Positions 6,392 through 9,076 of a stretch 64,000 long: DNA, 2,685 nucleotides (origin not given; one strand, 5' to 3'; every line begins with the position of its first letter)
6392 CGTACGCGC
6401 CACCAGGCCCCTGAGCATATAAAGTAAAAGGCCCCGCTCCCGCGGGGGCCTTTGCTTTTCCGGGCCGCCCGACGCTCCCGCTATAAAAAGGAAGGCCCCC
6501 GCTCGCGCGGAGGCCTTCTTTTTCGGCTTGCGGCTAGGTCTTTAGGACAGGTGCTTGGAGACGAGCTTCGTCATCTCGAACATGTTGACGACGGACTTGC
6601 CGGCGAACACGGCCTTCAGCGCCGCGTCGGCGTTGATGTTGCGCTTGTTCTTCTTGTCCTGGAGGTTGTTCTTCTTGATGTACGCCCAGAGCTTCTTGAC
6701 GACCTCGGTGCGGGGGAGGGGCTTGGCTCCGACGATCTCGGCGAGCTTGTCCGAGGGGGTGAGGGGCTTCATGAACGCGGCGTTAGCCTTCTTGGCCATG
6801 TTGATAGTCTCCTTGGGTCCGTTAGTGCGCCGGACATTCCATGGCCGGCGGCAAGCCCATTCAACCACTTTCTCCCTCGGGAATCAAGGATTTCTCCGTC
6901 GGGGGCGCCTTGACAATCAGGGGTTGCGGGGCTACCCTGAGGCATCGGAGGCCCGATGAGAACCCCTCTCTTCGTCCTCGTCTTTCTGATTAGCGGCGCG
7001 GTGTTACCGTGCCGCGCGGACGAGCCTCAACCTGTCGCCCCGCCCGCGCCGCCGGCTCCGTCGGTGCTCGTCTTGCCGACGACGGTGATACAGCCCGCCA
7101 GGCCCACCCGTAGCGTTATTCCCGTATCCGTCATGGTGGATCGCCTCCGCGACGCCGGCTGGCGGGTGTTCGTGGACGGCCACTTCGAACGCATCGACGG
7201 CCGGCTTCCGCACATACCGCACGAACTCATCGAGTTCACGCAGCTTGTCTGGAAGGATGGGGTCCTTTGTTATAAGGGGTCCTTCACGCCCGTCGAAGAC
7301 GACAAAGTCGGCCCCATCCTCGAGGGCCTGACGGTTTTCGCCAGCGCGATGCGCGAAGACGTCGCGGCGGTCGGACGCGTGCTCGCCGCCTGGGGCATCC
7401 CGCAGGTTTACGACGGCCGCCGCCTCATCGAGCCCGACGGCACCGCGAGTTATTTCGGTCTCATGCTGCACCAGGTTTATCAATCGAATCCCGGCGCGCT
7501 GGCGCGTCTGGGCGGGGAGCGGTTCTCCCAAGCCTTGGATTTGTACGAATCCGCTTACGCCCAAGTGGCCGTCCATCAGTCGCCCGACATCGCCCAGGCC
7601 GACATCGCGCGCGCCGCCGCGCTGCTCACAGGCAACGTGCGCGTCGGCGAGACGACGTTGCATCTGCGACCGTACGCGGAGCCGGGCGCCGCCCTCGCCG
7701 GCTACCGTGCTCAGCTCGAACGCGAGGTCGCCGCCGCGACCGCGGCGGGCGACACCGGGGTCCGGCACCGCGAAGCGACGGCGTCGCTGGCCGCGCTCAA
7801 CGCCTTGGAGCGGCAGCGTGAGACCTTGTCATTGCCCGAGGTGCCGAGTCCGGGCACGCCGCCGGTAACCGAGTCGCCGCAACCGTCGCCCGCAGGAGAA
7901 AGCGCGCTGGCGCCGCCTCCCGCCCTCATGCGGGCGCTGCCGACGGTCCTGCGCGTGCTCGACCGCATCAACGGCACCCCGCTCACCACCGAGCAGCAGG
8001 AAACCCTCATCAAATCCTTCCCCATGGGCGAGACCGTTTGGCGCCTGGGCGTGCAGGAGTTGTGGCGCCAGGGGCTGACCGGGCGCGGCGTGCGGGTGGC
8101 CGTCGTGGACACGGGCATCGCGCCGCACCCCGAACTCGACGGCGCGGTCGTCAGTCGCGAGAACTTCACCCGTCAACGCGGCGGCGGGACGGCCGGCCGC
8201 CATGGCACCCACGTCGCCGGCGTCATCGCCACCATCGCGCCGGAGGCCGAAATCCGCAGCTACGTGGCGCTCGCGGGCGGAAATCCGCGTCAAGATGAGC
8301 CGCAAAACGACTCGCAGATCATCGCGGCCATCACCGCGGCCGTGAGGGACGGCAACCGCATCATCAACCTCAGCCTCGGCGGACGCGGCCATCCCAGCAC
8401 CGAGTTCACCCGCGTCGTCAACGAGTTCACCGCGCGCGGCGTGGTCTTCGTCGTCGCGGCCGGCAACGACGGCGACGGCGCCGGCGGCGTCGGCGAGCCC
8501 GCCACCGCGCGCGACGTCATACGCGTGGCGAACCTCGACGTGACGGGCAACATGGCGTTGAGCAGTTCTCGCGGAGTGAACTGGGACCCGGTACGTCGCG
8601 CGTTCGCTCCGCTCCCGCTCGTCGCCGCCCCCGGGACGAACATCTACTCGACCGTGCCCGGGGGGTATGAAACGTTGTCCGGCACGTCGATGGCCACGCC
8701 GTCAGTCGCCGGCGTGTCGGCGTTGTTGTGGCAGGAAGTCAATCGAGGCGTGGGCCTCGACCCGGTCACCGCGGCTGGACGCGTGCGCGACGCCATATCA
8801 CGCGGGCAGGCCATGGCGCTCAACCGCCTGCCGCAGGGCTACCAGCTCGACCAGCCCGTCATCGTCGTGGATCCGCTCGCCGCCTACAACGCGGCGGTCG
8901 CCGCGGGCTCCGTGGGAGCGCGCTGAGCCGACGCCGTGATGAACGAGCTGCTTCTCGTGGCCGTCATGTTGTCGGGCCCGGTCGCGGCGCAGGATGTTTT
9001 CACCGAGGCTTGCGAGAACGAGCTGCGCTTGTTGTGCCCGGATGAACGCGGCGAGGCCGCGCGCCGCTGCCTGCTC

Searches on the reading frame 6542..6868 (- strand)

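Call 19: search_protein_families(library=pfam, proteins=[window:6542-6868:-], max_evalue=0.001)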
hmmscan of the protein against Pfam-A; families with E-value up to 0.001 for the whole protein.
window:6542-6868:- (108 aa): 1 family
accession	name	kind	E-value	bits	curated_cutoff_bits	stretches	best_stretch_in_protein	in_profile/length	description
PF02201.23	SWIB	-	1.3e-30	105.3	25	1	34-107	1-74/74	SWIB/MDM2 domain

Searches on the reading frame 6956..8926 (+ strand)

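Call 19: search_protein_families(library=pfam, proteins=[window:6956-8926:+], max_evalue=0.001)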
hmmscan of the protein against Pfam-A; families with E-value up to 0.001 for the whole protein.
window:6956-8926:+ (656 aa): 1 family
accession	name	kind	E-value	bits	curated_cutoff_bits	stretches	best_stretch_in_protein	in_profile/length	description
PF00082.27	Peptidase_S8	-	6.8e-38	131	21.8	1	376-605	1-264/288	Subtilase family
